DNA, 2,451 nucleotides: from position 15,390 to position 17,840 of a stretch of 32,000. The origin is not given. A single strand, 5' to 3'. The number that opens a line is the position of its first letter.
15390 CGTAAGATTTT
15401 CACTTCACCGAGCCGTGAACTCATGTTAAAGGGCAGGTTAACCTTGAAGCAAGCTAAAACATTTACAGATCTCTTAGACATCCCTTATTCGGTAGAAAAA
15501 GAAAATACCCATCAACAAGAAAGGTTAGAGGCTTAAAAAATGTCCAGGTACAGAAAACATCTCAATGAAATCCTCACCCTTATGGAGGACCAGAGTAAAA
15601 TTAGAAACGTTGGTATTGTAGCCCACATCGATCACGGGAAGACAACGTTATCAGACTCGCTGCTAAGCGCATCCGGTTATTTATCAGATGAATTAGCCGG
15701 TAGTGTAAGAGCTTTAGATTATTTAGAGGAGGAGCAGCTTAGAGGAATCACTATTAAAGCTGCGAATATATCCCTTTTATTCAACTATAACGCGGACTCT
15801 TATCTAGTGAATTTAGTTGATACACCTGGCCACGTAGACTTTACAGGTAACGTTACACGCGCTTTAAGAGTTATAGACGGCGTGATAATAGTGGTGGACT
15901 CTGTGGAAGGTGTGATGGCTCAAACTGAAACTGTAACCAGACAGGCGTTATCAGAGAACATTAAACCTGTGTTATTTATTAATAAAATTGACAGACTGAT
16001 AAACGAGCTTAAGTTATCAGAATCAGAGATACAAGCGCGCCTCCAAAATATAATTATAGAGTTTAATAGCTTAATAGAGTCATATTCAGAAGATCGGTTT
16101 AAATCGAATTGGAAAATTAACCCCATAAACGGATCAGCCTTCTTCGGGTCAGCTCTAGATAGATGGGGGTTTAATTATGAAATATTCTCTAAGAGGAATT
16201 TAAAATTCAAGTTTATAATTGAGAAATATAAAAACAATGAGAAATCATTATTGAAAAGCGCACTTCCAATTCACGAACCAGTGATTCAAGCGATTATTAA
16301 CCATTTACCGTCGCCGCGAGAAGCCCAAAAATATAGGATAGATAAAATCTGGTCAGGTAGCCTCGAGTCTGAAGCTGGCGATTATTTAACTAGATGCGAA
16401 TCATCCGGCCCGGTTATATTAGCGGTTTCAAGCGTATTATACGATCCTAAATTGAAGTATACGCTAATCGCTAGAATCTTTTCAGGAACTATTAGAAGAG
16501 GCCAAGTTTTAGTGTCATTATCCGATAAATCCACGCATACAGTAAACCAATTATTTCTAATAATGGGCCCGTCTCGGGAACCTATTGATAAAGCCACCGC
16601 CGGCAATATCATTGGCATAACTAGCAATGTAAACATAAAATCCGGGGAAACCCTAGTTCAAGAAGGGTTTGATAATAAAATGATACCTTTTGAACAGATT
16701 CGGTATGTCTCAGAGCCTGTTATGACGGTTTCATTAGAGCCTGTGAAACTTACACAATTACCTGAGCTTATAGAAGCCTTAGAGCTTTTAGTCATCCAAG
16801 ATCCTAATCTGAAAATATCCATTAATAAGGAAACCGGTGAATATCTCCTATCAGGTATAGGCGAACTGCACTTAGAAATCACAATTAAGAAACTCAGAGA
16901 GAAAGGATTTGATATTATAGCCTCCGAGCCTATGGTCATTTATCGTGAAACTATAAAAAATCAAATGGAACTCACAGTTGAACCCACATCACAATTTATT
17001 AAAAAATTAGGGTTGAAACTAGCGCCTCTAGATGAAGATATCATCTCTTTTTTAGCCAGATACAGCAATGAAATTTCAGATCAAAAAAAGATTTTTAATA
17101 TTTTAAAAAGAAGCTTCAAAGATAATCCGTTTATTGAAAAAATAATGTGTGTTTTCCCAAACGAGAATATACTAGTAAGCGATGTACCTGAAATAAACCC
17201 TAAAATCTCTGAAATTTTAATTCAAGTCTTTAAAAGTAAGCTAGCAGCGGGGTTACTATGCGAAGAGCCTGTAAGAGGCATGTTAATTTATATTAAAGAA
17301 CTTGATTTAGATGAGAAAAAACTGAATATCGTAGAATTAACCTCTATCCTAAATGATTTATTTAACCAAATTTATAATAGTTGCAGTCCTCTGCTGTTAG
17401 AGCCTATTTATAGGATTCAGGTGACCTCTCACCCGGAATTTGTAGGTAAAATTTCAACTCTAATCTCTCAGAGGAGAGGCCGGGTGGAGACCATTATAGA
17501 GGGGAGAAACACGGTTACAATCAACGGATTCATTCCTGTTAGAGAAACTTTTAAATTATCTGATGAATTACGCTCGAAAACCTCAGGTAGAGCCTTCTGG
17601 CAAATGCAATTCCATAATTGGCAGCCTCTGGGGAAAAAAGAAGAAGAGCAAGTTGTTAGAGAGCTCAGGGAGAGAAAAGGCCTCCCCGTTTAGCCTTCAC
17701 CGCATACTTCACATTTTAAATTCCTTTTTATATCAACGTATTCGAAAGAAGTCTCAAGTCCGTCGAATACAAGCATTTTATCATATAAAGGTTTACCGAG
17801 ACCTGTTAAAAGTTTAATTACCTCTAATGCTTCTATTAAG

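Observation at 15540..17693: EF-2 paralog with intact GTPase motifs but no diphthamide loop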

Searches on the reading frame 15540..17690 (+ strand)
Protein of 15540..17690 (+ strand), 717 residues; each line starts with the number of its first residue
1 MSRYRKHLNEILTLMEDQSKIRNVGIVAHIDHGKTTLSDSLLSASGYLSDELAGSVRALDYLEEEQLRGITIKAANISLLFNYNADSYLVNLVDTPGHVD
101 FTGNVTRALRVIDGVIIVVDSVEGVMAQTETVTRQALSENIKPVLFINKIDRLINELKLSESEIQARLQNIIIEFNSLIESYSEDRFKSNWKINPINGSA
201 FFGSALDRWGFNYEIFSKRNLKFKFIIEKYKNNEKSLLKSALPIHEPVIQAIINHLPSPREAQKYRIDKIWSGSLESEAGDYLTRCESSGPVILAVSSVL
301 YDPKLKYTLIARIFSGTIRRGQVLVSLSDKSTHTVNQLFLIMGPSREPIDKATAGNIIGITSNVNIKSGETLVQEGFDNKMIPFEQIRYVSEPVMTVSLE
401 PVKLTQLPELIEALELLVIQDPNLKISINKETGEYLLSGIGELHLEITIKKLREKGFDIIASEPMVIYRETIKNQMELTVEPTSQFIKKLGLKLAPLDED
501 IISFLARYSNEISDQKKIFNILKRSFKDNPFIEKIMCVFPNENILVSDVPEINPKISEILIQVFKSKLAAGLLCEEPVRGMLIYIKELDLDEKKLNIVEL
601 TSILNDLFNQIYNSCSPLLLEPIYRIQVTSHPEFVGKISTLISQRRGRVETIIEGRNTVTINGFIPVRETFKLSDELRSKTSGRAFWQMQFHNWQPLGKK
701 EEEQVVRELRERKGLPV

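Call 3: search_protein_families(library=pfam, proteins=[window:15540-17690:+], max_evalue=0.01)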
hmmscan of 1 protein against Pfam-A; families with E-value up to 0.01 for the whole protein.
window:15540-17690:+ (717 aa): 6 families
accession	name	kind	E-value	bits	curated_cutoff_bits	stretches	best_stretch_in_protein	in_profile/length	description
PF00009.33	GTP_EFTU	-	1.6e-52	178.3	26.5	1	20-257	2-187/188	Elongation factor Tu GTP binding domain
PF00679.30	EFG_C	-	7.8e-23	80.8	27.9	1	619-703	2-87/89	Elongation factor G C-terminus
PF14492.12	EFG_III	-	4.4e-18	65.6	27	1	390-455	1-66/75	Elongation Factor G, domain III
PF03144.31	GTP_EFTU_D2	-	1.3e-09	38.8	30.3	1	310-372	5-72/73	Elongation factor Tu domain 2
PF22042.2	EF-G_D2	-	2e-08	34.7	27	1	310-374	20-83/84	Elongation factor G domain 2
PF01926.29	MMR_HSR1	-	0.00075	20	21.9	1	25-149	3-113/113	50S ribosome-binding GTPase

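Call 4: search_protein_families(library=ncbifam, proteins=[window:15540-17690:+], max_evalue=0.01)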
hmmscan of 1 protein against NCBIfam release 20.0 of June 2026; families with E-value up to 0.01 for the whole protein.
window:15540-17690:+ (717 aa): 36 families (the best 25 are shown)
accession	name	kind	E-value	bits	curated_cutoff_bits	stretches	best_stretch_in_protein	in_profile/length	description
TIGR00490.1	aEF-2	equivalog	9.6e-192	638.9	738.45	1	6-715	4-717/720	elongation factor EF-2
TIGR00484.1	EF-G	equivalog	5.9e-85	285.8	659.4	3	17-172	6-159/691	elongation factor G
NF009381.0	PRK12740.1-5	subfamily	6.9e-82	275.9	583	3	247-477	267-487/692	elongation factor G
TIGR01394.1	TypA_BipA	equivalog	2.1e-67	227.7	757.3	3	21-158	1-134/594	translational GTPase TypA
NF009891.0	PRK13351.1-1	equivalog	1.4e-61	208.9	597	3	248-477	253-477/681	elongation factor G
NF012153.1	tet_protect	equivalog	9.6e-58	195.9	775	3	23-179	2-156/614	tetracycline resistance ribosomal protection protein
TIGR01393.1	lepA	equivalog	2e-53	181.7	533.9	2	20-165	2-147/595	translation elongation factor 4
NF009379.0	PRK12740.1-3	equivalog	8.1e-49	166.8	513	3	290-477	290-469/674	elongation factor G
NF033148.1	tet_protect_M_W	exception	3.2e-45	154.6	1100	2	20-173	2-154/639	TetM/TetW/TetO/TetS family tetracycline resistance ribosomal protection protein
NF009377.1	PRK12740.1-1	equivalog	1.5e-44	152.5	890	3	248-475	272-500/700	elongation factor G-like protein EF-G2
NF058620.1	EFG2_Bacteroid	exception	1.8e-44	152.2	1000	3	285-474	294-480/717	elongation factor G2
NF007583.0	PRK10218.1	equivalog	8.6e-43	146.2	1260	2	20-152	4-132/607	ribosome-dependent GTPase TypA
NF009892.0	PRK13351.1-3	equivalog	2.3e-38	132.1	640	2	20-157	2-142/623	elongation factor G-like protein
NF012155.1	tet_protect_M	exception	1.3e-35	122.7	1420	2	20-172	2-152/639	tetracycline resistance ribosomal protection protein Tet(M)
NF001964.0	PRK00741.1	equivalog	2.7e-34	118.5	473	2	15-156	6-149/529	peptide chain release factor 3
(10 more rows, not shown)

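Call 5: search_solved_structures(query=window:15540-17690:+, show_alignments=2)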
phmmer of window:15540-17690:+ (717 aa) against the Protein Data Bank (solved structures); distinct sequences matched with E-value up to 0.001: 239 (the best 60 are shown).
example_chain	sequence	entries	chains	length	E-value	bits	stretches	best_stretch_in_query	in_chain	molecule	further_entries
8hl1_AEFG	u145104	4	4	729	3.1e-180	603.7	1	9-716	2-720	Elongation factor 2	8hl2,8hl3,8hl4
5h7j_A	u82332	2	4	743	3.5e-160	537.5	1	3-715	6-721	Elongation factor 2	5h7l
6q2d_C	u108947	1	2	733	7.3e-157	526.5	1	1-715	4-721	Elongation factor 2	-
9ou7_DC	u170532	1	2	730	1.1e-148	499.4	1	1-715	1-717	Elongation factor 2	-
6u43_A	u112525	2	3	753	2.1e-147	495.2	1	1-716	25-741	Elongation factor 2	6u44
6u45_A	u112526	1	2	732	7.1e-147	493.5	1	1-716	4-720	Elongation factor 2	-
5h7k_A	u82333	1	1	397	2.6e-110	372.6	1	3-392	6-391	Elongation factor 2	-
7old_C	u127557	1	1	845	1.7e-105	356.7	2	230-717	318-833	Elongation factor 2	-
9b0s_cB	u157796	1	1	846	1.4e-101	343.7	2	235-715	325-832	Elongation factor 2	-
7ls1_m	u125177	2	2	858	2.3e-101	343.1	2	235-715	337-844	Elongation factor 2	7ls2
11he_v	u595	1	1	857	2.9e-101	342.7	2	235-715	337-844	Elongation factor 2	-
11hv_v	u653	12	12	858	3e-101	342.7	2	235-715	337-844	Elongation factor 2 | eEF2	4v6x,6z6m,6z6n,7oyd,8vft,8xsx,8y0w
11hg_v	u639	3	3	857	3.1e-101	342.7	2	235-715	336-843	Elongation factor 2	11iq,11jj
3j7p_4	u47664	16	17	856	3.2e-101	342.6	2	235-715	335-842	Eukaryotic elongation factor 2 | Elongation factor 2 | eEF2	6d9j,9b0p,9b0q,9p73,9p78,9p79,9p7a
9q2m_EF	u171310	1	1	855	3.4e-101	342.5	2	235-715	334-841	Elongation factor 2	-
9rvu_HE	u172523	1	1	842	2.6e-99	336.3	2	10-231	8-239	Elongation factor 2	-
5anb_K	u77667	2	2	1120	7.8e-79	268.6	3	8-179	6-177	ELONGATION FACTOR TU GTP-BINDING DOMAIN-CONTAINING PROTEIN 1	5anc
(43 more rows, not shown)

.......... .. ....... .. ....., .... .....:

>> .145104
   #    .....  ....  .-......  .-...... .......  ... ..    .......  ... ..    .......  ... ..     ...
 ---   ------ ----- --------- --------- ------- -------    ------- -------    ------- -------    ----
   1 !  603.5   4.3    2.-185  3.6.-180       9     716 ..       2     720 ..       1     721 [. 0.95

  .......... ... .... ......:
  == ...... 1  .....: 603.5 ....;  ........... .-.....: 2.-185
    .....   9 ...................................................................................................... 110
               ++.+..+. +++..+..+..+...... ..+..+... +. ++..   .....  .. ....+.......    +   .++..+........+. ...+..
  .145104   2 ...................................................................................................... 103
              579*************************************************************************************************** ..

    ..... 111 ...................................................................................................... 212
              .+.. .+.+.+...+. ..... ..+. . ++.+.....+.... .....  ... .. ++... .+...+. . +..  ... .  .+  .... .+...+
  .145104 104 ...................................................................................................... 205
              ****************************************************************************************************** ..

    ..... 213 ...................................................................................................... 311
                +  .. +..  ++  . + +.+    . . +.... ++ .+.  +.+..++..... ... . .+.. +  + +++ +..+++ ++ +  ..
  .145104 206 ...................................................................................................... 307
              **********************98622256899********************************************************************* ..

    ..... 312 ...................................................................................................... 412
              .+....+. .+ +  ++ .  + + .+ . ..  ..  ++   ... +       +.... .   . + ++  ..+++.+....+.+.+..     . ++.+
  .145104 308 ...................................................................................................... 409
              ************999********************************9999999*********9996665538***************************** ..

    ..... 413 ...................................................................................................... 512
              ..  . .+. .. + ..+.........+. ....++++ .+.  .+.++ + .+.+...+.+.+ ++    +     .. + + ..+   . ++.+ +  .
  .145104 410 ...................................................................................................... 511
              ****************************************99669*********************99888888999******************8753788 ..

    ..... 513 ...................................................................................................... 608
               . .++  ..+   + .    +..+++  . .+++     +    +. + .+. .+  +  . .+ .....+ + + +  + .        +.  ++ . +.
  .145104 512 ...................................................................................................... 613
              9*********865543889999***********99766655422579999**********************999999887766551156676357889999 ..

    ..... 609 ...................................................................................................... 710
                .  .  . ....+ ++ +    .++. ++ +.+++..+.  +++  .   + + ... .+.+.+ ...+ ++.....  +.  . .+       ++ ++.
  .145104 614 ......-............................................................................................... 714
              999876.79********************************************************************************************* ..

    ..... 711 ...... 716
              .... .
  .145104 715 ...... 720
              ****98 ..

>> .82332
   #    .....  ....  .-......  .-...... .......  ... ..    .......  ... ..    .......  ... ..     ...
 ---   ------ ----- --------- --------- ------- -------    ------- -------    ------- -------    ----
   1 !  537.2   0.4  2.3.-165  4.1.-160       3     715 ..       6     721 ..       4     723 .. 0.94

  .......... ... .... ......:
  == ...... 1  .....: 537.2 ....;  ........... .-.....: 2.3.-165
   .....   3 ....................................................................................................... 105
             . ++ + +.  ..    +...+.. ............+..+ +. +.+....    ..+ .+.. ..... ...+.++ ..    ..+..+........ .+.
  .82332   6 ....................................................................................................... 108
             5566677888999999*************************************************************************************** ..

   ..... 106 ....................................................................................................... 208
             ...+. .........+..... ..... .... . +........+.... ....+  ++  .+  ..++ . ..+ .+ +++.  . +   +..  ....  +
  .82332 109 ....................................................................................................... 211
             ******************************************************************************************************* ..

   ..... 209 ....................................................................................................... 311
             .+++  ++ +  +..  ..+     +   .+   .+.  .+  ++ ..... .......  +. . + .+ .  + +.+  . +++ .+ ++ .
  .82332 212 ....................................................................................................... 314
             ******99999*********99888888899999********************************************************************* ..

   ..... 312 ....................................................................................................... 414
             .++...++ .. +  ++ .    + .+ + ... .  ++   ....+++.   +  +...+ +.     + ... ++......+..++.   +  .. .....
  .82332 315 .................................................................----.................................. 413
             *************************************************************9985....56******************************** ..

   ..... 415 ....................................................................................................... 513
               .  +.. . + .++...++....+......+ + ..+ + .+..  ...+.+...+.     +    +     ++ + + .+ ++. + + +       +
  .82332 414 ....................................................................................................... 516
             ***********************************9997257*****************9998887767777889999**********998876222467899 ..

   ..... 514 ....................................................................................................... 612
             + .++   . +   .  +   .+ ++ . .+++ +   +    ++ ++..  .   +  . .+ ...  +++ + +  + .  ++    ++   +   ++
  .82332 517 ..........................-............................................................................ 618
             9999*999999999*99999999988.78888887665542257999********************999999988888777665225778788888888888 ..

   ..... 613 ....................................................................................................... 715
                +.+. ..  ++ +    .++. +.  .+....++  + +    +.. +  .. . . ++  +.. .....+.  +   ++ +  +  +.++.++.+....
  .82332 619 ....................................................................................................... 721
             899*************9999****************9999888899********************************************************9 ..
